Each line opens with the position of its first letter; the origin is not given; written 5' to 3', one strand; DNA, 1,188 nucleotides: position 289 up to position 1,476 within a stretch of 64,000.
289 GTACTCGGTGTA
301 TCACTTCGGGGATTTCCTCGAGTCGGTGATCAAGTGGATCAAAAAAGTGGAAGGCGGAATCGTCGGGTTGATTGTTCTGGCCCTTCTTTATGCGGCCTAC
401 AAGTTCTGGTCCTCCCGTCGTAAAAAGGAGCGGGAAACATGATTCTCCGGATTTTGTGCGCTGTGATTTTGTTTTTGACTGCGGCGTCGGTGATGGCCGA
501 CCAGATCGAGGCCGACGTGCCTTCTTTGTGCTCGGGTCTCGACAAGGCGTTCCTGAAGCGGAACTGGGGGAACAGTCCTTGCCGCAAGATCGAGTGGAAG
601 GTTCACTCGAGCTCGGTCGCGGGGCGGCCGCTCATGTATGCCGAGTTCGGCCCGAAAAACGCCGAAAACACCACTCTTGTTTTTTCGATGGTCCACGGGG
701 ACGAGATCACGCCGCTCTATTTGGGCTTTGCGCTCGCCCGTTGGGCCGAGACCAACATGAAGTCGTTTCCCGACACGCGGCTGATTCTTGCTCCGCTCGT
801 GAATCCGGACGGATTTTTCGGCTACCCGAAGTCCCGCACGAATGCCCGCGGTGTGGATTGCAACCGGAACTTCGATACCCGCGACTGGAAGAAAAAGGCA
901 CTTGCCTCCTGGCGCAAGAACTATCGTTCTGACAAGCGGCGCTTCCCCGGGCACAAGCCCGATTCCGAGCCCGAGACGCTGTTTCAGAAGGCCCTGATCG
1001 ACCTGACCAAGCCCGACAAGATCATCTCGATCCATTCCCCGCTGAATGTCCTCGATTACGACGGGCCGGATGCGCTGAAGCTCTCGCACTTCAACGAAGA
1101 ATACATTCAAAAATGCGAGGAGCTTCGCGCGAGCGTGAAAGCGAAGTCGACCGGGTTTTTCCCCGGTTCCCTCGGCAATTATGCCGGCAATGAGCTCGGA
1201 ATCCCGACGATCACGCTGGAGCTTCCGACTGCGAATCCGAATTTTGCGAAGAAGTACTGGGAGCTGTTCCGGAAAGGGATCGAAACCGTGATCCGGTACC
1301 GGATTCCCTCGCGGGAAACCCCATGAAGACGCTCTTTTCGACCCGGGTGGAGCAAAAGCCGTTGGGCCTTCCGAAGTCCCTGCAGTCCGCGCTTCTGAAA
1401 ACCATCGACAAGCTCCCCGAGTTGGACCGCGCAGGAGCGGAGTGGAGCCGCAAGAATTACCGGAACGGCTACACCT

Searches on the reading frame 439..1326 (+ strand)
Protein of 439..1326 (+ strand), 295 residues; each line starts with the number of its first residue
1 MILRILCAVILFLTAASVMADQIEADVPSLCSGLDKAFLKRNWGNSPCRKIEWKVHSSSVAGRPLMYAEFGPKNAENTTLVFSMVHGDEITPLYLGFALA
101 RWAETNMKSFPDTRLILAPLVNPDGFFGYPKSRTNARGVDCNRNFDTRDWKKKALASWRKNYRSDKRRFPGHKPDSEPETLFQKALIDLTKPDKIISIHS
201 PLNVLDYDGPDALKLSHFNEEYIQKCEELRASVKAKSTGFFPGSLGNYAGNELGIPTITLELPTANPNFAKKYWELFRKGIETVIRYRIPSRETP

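Call 84: search_protein_families(library=pfam, proteins=[window:439-1326:+], max_evalue=0.00001)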
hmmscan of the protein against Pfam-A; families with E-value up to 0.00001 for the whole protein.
window:439-1326:+ (295 aa): 2 families
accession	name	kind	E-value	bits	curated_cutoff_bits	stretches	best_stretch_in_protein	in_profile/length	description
PF00246.29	Peptidase_M14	-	3.2e-14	53.6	21.6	1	58-263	23-262/286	Zinc carboxypeptidase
PF24827.1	AstE_AspA_cat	-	3.4e-06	27.2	25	0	77-159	3-78/192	Succinylglutamate desuccinylase/Aspartoacylase catalytic domain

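Call 95: find_encoding_contigs(protein=window:439-1326:+, flank=10000, max_places=4)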
Protein window:439-1326:+ (295 aa): 1 contig read that carries it; 1 place shown.
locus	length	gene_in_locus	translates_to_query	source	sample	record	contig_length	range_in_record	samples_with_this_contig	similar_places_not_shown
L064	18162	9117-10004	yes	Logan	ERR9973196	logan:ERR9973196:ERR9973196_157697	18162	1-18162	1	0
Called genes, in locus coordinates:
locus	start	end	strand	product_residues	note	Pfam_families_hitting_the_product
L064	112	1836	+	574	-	PF01464:SLT, PF27553:SLT_superhelical (weak)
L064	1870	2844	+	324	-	PF13793:Pribosyltran_N, PF00156:Pribosyltran, PF14572:Pribosyl_synth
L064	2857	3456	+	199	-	PF01195:Pept_tRNA_hydro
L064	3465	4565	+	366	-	PF01926:MMR_HSR1, PF02421:FeoB_N, PF06071:YchF-GTPase_C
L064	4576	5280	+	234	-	PF04402:SIMPL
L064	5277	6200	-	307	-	PF00892:EamA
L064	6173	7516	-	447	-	PF01134:GIDA, PF01266:DAO (faint)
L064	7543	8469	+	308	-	PF02899:Phage_int_SAM_1, PF00589:Phage_integrase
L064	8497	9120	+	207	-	PF09335:VTT_dom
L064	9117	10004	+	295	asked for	PF00246:Peptidase_M14, PF24827:AstE_AspA_cat (faint)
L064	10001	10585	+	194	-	PF13759:2OG-FeII_Oxy_5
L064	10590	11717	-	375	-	-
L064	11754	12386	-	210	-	-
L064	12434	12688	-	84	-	-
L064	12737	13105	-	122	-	PF04241:DUF423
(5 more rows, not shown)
